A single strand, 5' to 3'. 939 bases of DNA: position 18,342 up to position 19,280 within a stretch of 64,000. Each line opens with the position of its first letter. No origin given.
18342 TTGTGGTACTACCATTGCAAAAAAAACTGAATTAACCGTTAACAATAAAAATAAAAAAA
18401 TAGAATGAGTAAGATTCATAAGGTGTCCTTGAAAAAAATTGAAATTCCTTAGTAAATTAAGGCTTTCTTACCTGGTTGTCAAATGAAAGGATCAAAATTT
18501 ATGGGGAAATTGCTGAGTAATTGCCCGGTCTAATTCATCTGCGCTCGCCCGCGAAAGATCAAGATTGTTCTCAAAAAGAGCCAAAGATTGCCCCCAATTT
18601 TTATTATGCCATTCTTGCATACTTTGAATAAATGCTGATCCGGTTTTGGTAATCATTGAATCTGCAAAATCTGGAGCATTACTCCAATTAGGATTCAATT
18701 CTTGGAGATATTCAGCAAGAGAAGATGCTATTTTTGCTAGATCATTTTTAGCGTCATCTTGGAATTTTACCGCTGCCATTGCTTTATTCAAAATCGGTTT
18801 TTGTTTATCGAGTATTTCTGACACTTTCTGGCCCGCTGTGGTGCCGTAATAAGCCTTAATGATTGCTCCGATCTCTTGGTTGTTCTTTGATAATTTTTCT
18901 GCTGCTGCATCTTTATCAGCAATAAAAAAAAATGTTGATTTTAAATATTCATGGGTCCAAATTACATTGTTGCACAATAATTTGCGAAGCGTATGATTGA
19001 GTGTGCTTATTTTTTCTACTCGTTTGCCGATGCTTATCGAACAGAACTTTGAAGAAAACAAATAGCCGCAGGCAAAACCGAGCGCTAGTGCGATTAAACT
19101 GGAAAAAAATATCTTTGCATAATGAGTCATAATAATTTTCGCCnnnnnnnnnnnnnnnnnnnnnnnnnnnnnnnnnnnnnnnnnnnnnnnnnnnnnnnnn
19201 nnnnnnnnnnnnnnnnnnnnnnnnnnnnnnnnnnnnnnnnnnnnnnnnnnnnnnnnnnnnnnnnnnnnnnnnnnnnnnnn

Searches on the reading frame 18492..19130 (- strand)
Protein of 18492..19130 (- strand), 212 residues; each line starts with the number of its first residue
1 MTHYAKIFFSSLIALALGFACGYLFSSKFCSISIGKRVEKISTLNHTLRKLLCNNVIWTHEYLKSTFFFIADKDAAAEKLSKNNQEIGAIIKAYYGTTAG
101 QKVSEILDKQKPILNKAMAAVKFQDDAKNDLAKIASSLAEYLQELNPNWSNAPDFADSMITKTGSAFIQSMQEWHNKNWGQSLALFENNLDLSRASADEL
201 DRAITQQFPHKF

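Call 82: search_protein_families(library=pfam, proteins=[window:18492-19130:-], max_evalue=0.01)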
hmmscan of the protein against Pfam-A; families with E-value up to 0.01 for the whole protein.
window:18492-19130:- (212 aa): 1 family
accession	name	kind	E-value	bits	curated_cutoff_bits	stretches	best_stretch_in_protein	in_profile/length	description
PF09602.15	PhaP_Bmeg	-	0.0028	18.1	28.3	1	105-204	23-123/168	Polyhydroxyalkanoic acid inclusion protein (PhaP_Bmeg)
